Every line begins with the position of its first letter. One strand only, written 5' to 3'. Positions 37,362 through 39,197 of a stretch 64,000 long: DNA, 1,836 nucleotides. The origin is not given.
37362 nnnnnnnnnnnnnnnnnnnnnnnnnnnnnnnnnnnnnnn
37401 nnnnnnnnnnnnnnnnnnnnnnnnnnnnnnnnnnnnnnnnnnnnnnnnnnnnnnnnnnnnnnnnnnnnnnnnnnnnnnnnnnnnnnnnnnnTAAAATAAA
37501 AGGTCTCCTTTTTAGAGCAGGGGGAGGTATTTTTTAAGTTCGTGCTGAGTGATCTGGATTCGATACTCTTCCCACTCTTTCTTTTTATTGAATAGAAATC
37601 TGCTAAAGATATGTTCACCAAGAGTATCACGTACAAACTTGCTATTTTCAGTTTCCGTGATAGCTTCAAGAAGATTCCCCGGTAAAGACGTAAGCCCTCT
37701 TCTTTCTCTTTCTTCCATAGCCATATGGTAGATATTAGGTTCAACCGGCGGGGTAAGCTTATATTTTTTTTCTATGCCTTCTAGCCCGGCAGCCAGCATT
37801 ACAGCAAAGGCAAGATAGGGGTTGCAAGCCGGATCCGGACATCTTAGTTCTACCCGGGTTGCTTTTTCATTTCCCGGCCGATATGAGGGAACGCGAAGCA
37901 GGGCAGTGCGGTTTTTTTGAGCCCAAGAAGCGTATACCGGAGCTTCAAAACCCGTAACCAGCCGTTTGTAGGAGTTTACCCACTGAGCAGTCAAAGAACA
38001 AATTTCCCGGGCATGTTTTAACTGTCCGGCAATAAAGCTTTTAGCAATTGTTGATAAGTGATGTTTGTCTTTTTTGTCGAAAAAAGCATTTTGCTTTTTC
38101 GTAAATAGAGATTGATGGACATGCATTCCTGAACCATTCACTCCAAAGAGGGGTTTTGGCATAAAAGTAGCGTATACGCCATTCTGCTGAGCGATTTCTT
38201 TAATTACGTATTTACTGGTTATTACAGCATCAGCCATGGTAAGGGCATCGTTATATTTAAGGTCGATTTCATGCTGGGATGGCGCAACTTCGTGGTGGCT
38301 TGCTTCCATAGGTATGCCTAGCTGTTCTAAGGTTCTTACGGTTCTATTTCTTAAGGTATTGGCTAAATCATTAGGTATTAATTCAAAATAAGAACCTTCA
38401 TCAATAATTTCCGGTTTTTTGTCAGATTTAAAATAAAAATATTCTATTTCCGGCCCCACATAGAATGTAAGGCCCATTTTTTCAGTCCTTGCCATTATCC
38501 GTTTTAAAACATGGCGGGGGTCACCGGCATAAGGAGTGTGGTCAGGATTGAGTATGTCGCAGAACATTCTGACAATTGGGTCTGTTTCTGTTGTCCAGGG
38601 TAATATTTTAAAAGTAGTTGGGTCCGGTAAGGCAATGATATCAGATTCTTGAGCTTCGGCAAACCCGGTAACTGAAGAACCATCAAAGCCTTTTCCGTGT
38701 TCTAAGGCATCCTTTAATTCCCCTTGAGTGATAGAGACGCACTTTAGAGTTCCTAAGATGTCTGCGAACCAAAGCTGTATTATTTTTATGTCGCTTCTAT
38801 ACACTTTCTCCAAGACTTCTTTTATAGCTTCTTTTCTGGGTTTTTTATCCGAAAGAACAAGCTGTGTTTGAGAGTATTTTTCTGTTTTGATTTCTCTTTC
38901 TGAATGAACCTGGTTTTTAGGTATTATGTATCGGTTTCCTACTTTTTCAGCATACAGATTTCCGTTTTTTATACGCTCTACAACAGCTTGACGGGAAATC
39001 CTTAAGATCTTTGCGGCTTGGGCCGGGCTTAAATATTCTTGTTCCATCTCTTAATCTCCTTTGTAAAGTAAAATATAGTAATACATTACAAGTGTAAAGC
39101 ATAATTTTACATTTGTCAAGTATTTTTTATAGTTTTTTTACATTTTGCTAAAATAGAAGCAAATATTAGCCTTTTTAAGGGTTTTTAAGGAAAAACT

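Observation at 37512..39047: Glutamine synthetase fused to an N-terminal HTH (excisionase/MerR-like) DNA-binding domain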

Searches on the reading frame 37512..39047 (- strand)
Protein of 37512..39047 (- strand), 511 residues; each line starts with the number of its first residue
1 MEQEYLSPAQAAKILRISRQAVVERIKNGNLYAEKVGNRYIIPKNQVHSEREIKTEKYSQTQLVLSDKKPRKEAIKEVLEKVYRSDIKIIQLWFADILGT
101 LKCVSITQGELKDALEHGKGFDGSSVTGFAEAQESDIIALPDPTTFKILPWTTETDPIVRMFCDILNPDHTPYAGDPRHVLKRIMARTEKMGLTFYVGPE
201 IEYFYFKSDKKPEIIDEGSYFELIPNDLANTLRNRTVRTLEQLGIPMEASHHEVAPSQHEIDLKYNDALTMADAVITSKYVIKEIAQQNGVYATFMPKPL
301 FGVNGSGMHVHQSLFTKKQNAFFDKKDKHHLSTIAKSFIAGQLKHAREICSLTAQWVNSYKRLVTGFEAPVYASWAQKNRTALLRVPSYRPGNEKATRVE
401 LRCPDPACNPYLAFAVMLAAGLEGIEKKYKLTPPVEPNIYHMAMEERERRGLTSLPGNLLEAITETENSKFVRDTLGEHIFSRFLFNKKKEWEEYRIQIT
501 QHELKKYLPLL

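Call 3: search_protein_families(library=pfam, proteins=[window:37512-39047:-], max_evalue=1)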
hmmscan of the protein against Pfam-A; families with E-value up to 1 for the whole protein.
window:37512-39047:- (511 aa): 4 families
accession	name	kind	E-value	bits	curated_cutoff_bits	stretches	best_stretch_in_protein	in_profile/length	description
PF00120.29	Gln-synt_C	-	4.5e-128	427.6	24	1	175-507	2-344/344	Glutamine synthetase, catalytic domain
PF03951.24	Gln-synt_N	-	7.4e-26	90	33.4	1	86-168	1-82/82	Glutamine synthetase, beta-Grasp domain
PF12728.13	HTH_17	-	1e-07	32.5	27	1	5-47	1-43/51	Helix-turn-helix domain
PF22135.1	Cwp8_D3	-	0.18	12.6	27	1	20-75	21-73/94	Cell wall binding protein Cwp8 domain 3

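Call 4: search_protein_families(library=ncbifam, proteins=[window:37512-39047:-], max_evalue=1)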
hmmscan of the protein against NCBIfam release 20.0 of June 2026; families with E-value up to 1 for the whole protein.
window:37512-39047:- (511 aa): 8 families
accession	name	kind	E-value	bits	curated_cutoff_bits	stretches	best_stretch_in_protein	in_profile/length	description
TIGR00653.1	GlnA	equivalog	2.6e-150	501.2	429.15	2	214-508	168-461/462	type I glutamate--ammonia ligase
TIGR03105.1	gln_synth_III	equivalog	5.8e-94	315.1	469.6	1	83-508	6-434/435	type III glutamate--ammonia ligase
NF007006.0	PRK09469.1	equivalog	4.7e-85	285.9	845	2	217-503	177-460/469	glutamate--ammonia ligase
NF045547.1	GGputSyn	equivalog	2.9e-84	283.3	650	1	76-497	3-432/438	gamma-glutamylputrescine synthetase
NF041605.1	gln_syn_GlnII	equivalog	1.3e-14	54.1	500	1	117-417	33-324/333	glutamine synthetase GlnII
TIGR01764.1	excise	domain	1.2e-07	31.9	28.8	1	5-48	1-44/49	excisionase family DNA-binding protein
NF040990.2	MamR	equivalog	0.00012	22.4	100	1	7-42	45-80/91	magnetosome protein MamR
NF045758.2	YlxM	equivalog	0.013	15.6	80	0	6-30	33-57/72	YlxM family DNA-binding protein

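Call 5: find_homologous_proteins(query=window:37512-39047:-, max_evalue=1e-10)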
Query window:37512-39047:- (511 aa): 8000 proteins with E <= 1e-10 among 8000 candidates; the best 120 are listed.
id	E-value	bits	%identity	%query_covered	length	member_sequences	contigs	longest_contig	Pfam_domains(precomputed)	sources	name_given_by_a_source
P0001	0.0e+0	1154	99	100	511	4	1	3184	PF12728.14,PF03951.25,PF00120.30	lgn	-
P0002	0.0e+0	1055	89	100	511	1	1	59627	PF12728.14,PF03951.25,PF00120.30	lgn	-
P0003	0.0e+0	1048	88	100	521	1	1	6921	PF12728.14,PF03951.25,PF00120.30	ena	-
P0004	0.0e+0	1039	89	100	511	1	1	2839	PF12728.14,PF03951.25,PF00120.30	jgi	-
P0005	0.0e+0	1020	86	100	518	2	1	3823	PF12728.14,PF03951.25,PF00120.30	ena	-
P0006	6.7e-288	973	82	100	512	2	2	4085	PF12728.14,PF03951.25,PF00120.30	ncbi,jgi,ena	-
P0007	3.0e-287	971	82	100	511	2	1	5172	PF12728.14,PF03951.25,PF00120.30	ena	-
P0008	1.1e-286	969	81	100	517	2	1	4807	PF12728.14,PF03951.25,PF00120.30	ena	-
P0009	2.0e-284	962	82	100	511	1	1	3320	PF12728.14,PF03951.25,PF00120.30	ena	-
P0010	2.4e-284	962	81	100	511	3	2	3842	PF12728.14,PF03951.25,PF00120.30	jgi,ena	-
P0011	3.7e-283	958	81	100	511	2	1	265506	PF12728.14,PF03951.25,PF00120.30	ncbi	ncbi:MAG: type I glutamate--ammonia ligase [Candidatus Omnitrophota bacterium]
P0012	1.0e-282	956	81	100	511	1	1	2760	PF12728.14,PF03951.25,PF00120.30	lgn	-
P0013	3.7e-282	954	80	100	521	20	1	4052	PF12728.14,PF03951.25,PF00120.30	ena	-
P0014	6.3e-282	954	80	100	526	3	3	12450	PF12728.14,PF03951.25,PF00120.30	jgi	jgi:glutamine synthetase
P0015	1.3e-281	953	80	100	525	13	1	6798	PF03951.25,PF00120.30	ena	-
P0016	1.5e-281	952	81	100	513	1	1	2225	PF12728.14,PF03951.25,PF00120.30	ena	-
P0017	4.3e-280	948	81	100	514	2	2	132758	PF12728.14,PF03951.25,PF00120.30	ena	-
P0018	1.4e-279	946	80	100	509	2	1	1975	PF12728.14,PF03951.25,PF00120.30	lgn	-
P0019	1.7e-279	946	80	100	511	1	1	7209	PF12728.14,PF03951.25,PF00120.30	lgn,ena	-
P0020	2.0e-278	942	79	100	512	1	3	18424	PF12728.14,PF03951.25,PF00120.30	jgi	jgi:glutamine synthetase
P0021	2.9e-278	942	80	100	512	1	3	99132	PF12728.14,PF03951.25,PF00120.30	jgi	-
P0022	4.0e-278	941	81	100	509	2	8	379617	PF12728.14,PF03951.25,PF00120.30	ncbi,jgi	-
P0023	4.1e-278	941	80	100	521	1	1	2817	PF12728.14,PF03951.25,PF00120.30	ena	-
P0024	1.2e-275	933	80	100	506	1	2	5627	PF12728.14,PF03951.25,PF00120.30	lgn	-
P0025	1.8e-275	932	78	100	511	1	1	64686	PF12728.14,PF03951.25,PF00120.30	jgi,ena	-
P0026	2.1e-275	932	78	100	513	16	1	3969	PF12728.14,PF03951.25,PF00120.30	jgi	jgi:glutamine synthetase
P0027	2.4e-275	932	78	100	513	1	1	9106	PF12728.14,PF03951.25,PF00120.30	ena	-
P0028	7.4e-275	930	80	100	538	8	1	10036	PF12728.14,PF03951.25,PF00120.30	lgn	-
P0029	4.0e-274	928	78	100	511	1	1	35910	PF12728.14,PF03951.25,PF00120.30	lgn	-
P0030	1.3e-273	926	79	100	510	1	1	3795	PF12728.14,PF03951.25,PF00120.30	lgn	-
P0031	2.0e-273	926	78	100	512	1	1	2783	PF12728.14,PF03951.25,PF00120.30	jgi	jgi:glutamine synthetase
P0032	2.6e-273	925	78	100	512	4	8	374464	PF12728.14,PF03951.25,PF00120.30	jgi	-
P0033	3.2e-273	925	79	100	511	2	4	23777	PF12728.14,PF03951.25,PF00120.30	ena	-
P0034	4.4e-273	924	79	100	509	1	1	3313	PF03951.25,PF00120.30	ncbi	-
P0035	7.0e-273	924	79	100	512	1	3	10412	PF12728.14,PF03951.25,PF00120.30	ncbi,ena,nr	ncbi:MAG: glutamine synthetase beta-grasp domain-containing protein [Candidatus Omnitrophica bacteri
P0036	1.2e-272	923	78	100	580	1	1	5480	PF12728.14,PF03951.25,PF00120.30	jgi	jgi:glutamine synthetase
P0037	1.2e-272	923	77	100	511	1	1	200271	PF12728.14,PF03951.25,PF00120.30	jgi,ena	-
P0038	1.6e-272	923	78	100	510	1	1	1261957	PF12728.14,PF03951.25,PF00120.30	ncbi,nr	ncbi:MAG: glutamine synthetase beta-grasp domain-containing protein [Candidatus Omnitrophica bacteri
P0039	2.0e-272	922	78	100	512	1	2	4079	PF12728.14,PF03951.25,PF00120.30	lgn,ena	-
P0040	3.9e-272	921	79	99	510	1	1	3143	PF12728.14,PF03951.25,PF00120.30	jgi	jgi:glutamine synthetase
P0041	1.1e-271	920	78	100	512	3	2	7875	PF12728.14,PF03951.25,PF00120.30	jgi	-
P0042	1.3e-271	920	78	100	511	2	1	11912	PF12728.14,PF03951.25,PF00120.30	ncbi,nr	ncbi:MAG: glutamine synthetase beta-grasp domain-containing protein [Candidatus Omnitrophica bacteri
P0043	1.6e-271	919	79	100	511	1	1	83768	PF12728.14,PF03951.25,PF00120.30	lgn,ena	-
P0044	2.0e-271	919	77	100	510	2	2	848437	PF12728.14,PF03951.25,PF00120.30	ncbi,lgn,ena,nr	ncbi:MAG: glutamine synthetase beta-grasp domain-containing protein [Candidatus Omnitrophica bacteri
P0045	3.0e-271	918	78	100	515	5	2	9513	PF12728.14,PF03951.25,PF00120.30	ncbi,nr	ncbi:MAG: glutamine synthetase beta-grasp domain-containing protein [Candidatus Omnitrophica bacteri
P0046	3.4e-271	918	77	100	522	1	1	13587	PF12728.14,PF03951.25,PF00120.30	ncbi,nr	ncbi:MAG: glutamine synthetase beta-grasp domain-containing protein [Candidatus Omnitrophota bacteri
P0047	1.1e-270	917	78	100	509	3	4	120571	PF12728.14,PF03951.25,PF00120.30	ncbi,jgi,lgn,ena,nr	ncbi:MAG: glutamine synthetase beta-grasp domain-containing protein [Candidatus Omnitrophica bacteri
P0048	8.0e-270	914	79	100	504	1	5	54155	PF12728.14,PF03951.25,PF00120.30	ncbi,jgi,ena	-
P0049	1.5e-269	913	79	100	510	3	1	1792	PF12728.14,PF03951.25,PF00120.30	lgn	-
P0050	3.1e-269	912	78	100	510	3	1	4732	PF12728.14,PF03951.25,PF00120.30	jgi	-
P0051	3.5e-269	912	77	100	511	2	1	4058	PF12728.14,PF03951.25,PF00120.30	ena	-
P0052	6.5e-269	911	79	100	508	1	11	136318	PF12728.14,PF03951.25,PF00120.30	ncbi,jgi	-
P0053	6.9e-269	911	77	100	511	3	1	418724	PF12728.14,PF03951.25,PF00120.30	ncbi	-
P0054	9.4e-269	910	77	100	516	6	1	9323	PF12728.14,PF03951.25,PF00120.30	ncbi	ncbi:glutamine synthetase beta-grasp domain-containing protein [Candidatus Omnitrophota bacterium]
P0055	1.3e-268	910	77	100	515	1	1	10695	PF12728.14,PF03951.25,PF00120.30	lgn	-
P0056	2.8e-268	909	77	100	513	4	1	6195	PF12728.14,PF03951.25,PF00120.30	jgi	-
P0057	7.0e-268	907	77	100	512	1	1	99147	PF12728.14,PF03951.25,PF00120.30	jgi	-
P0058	1.3e-267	906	77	100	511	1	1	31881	PF03951.25,PF00120.30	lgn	-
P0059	1.6e-267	906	78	100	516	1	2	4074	PF12728.14,PF03951.25,PF00120.30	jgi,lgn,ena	-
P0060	4.4e-267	905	77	100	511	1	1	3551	PF12728.14,PF03951.25,PF00120.30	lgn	-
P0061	7.7e-267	904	77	100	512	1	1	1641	PF12728.14,PF03951.25,PF00120.30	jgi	jgi:glutamine synthetase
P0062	9.2e-266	900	77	100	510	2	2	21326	PF12728.14,PF03951.25,PF00120.30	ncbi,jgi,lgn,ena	-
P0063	1.1e-265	900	77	100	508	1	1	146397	PF12728.14,PF03951.25,PF00120.30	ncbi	ncbi:glutamine synthetase beta-grasp domain-containing protein [Candidatus Omnitrophota bacterium]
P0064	4.9e-265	898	77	100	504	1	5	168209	PF12728.14,PF03951.25,PF00120.30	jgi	-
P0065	1.0e-264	897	76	100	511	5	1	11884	PF12728.14,PF03951.25,PF00120.30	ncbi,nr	ncbi:MAG: glutamine synthetase beta-grasp domain-containing protein [Candidatus Omnitrophica bacteri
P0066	2.2e-264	896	77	100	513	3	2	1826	PF12728.14,PF03951.25,PF00120.30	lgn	-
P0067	2.3e-264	896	77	100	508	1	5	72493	PF12728.14,PF03951.25,PF00120.30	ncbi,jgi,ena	-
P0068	8.4e-264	894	77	100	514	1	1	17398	PF12728.14,PF03951.25,PF00120.30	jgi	-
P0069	1.6e-263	893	76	100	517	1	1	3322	PF12728.14,PF03951.25,PF00120.30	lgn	-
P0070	1.8e-263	893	77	100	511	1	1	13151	PF12728.14,PF03951.25,PF00120.30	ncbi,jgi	jgi:glutamine synthetase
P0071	6.8e-263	891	76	100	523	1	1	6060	PF03951.25,PF00120.30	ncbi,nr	ncbi:MAG: glutamine synthetase beta-grasp domain-containing protein [Candidatus Omnitrophica bacteri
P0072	9.5e-262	887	76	100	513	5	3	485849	PF12728.14,PF03951.25,PF00120.30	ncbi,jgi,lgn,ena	-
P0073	1.5e-261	886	76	100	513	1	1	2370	PF12728.14,PF03951.25,PF00120.30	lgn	-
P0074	2.2e-261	886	76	100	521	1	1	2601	PF12728.14,PF03951.25,PF00120.30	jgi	-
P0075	3.7e-261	885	76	100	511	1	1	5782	PF12728.14,PF03951.25,PF00120.30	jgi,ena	-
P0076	4.1e-261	885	75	100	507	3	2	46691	PF12728.14,PF03951.25,PF00120.30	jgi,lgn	-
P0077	2.4e-260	882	74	100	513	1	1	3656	PF03951.25,PF00120.30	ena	-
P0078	1.2e-259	880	75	100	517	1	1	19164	PF12728.14,PF03951.25,PF00120.30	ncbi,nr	ncbi:MAG: glutamine synthetase beta-grasp domain-containing protein [Candidatus Omnitrophica bacteri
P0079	1.9e-259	880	75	100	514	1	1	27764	PF12728.14,PF03951.25,PF00120.30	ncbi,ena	-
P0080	4.1e-259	878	76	100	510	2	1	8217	PF03951.25,PF00120.30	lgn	-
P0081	7.7e-259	877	74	100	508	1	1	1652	PF12728.14,PF03951.25,PF00120.30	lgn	-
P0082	3.1e-256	869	74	100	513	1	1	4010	PF12728.14,PF03951.25,PF00120.30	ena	-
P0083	3.4e-251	852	72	100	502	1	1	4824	PF12728.14,PF03951.25,PF00120.30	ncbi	-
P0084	1.5e-250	850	72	100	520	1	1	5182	PF12728.14,PF03951.25,PF00120.30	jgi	jgi:glutamine synthetase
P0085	3.4e-250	849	73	100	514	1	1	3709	PF12728.14,PF03951.25,PF00120.30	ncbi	-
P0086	1.9e-249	847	73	100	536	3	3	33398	PF12728.14,PF03951.25,PF00120.30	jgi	jgi:glutamine synthetase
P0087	2.7e-248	843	72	100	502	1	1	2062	PF12728.14,PF03951.25,PF00120.30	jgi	jgi:glutamine synthetase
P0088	9.5e-247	838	71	100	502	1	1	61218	PF12728.14,PF03951.25,PF00120.30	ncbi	ncbi:glutamine synthetase beta-grasp domain-containing protein [Candidatus Omnitrophota bacterium]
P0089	1.3e-246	837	71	100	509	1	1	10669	PF12728.14,PF03951.25,PF00120.30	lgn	-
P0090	3.9e-246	836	72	100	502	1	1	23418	PF12728.14,PF03951.25,PF00120.30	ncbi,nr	ncbi:MAG: type I glutamate--ammonia ligase [Candidatus Omnitrophica bacterium]|nr:type I glutamate--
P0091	5.0e-246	835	72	100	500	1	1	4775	PF12728.14,PF03951.25,PF00120.30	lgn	-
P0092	6.1e-245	832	72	100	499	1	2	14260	PF12728.14,PF03951.25,PF00120.30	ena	-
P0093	7.5e-245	831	70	100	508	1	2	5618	PF12728.14,PF03951.25,PF00120.30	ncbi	-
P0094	4.2e-244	829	82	87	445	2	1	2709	PF12728.14,PF03951.25,PF00120.30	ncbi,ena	-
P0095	5.2e-244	829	71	100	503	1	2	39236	PF12728.14,PF03951.25,PF00120.30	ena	-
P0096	7.6e-244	828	70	100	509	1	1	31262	PF12728.14,PF03951.25,PF00120.30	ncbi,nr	ncbi:MAG: glutamine synthetase beta-grasp domain-containing protein [Candidatus Omnitrophica bacteri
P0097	1.8e-243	827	71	100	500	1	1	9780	PF12728.14,PF08279.19,PF03951.25,PF00120.30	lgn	-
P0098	3.2e-243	826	71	100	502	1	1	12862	PF12728.14,PF03951.25,PF00120.30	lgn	-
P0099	5.6e-243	825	70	100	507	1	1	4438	PF12728.14,PF03951.25,PF00120.30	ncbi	-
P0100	9.9e-243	824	69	100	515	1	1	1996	PF12728.14,PF03951.25,PF00120.30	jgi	jgi:glutamine synthetase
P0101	1.4e-242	824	68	100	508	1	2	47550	PF03951.25,PF00120.30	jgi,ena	-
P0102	1.6e-242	824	71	100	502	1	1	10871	PF12728.14,PF03951.25,PF00120.30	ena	-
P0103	2.6e-242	823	71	100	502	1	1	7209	PF12728.14,PF03951.25,PF00120.30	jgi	-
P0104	2.7e-242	823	72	100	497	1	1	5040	PF12728.14,PF03951.25,PF00120.30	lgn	-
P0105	3.0e-242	823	69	100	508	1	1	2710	PF12728.14,PF03951.25,PF00120.30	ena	-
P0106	5.5e-242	822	71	99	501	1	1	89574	PF12728.14,PF03951.25,PF00120.30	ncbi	ncbi:MAG: glutamine synthetase beta-grasp domain-containing protein [Candidatus Omnitrophota bacteri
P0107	5.7e-242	822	70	100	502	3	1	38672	PF12728.14,PF03951.25,PF00120.30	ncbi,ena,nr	ncbi:MAG: glutamine synthetase beta-grasp domain-containing protein [Candidatus Omnitrophica bacteri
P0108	7.5e-242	821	69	100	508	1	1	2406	PF12728.14,PF03951.25,PF00120.30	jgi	jgi:glutamine synthetase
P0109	3.9e-241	819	70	100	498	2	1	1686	PF12728.14,PF03951.25,PF00120.30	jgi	-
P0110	6.5e-241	818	68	100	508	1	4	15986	PF12728.14,PF03951.25,PF00120.30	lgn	-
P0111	7.7e-241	818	71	100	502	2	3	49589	PF12728.14,PF03951.25,PF00120.30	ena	-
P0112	8.5e-241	818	71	100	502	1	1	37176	PF12728.14,PF03951.25,PF00120.30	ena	-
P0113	1.7e-240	817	70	100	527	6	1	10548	PF12728.14,PF03951.25,PF00120.30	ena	-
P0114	1.8e-240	817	70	100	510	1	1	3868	PF12728.14,PF03951.25,PF00120.30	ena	-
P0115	2.2e-240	817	68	100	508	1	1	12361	PF12728.14,PF03951.25,PF00120.30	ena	-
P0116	5.4e-240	815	70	100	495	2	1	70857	PF12728.14,PF03951.25,PF00120.30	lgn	-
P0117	9.9e-240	814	68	100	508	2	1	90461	PF12728.14,PF03951.25,PF00120.30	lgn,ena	-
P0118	1.5e-239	814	69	100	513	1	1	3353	PF12728.14,PF03951.25,PF00120.30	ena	-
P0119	1.9e-239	814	69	100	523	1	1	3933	PF12728.14,PF03951.25,PF00120.30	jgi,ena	-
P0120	2.1e-239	813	70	100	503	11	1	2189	PF12728.14,PF03951.25,PF00120.30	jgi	-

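Call 10: find_related_loci(query=window:37512-39047:-, collection=genome_contigs, flank=5000)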
Query window:37512-39047:- (511 aa) in genome_contigs; peptide patterns used: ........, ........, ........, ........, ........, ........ (x = any residue, [..] = any of these).
599 stretches matched a pattern (row limit reached: there are more); 596 encode a relative of the query (tblastn E <= 1e-3); the best 80 are kept; 80 distinct loci.
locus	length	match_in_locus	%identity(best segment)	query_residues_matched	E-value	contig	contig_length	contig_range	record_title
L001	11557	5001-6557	80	1-511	0e+0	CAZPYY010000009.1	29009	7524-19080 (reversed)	MAG TPA_asm: uncultured Planctomycetia bacterium isolate binchicken_co330_156 genome assembly, contig: NODE_1644_length_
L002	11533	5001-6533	77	1-511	0e+0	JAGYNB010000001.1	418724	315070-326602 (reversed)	MAG: Candidatus Omnitrophota bacterium isolate M55B134 1, whole genome shotgun sequence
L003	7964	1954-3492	77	1-511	0e+0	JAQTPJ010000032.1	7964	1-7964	MAG: Candidatus Omnitrophota bacterium isolate STB_113 NODE_25415_length_7964_cov_2.442006_Sandtown_B, whole genome shot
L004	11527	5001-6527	70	1-511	0e+0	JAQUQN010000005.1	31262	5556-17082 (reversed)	MAG: Candidatus Omnitrophota bacterium isolate STD1_50 NODE_2896_length_31262_cov_5.435812_Sandtown_D1, whole genome sho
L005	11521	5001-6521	69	1-511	0e+0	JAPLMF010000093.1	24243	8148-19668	MAG: Candidatus Omnitrophota bacterium isolate LacPavin_0419_WC70L_MAG_47_7 LacPavin_0419_WC70L_scaffold_71460, whole ge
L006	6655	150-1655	71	3-511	0e+0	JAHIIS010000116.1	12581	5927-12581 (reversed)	MAG: Candidatus Omnitrophota bacterium isolate KR11_S3.mb.51 KR11_S3.mb.51_k141_291701, whole genome shotgun sequence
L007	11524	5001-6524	68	1-511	0e+0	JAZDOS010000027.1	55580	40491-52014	MAG: Candidatus Omnitrophota bacterium isolate MEGAHIT-group-0.790 k141_9918013, whole genome shotgun sequence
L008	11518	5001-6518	70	1-511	0e+0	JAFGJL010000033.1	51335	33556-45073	MAG: Candidatus Omnitrophota bacterium isolate Zod_Metabat.276 k87_7378403, whole genome shotgun sequence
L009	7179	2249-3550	74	78-511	0e+0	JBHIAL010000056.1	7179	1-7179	MAG: bacterium isolate K_2_bin.77 NODE_6332_length_7179_cov_8.741297, whole genome shotgun sequence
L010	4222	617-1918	72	78-511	0e+0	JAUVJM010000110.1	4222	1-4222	MAG: bacterium isolate CSMAG_454 CSMAG_454_k127_978706_length_4222_cov_157.6957, whole genome shotgun sequence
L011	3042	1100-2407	72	76-511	0e+0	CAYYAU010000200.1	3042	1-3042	MAG TPA_asm: uncultured Clostridia bacterium isolate binchicken_co19_255 genome assembly, contig: NODE_60087_length_3042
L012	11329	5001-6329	70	69-511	0e+0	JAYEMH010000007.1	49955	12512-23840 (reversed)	MAG: Candidatus Ratteibacteria bacterium isolate MAG086 MAG086_7, whole genome shotgun sequence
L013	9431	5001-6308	70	76-511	0e+0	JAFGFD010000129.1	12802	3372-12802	MAG: Candidatus Omnitrophota bacterium isolate Zod_Metabat.1290 k87_12093741, whole genome shotgun sequence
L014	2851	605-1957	61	61-511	0e+0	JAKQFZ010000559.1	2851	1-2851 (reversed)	MAG: Candidatus Omnitrophota bacterium isolate USDE_maxbin.238_sub k141_1413758, whole genome shotgun sequence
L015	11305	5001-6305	63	78-511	0e+0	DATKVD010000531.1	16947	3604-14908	MAG TPA_asm: Planctomycetota bacterium isolate SMAG_U14124 k141_82342, whole genome shotgun sequence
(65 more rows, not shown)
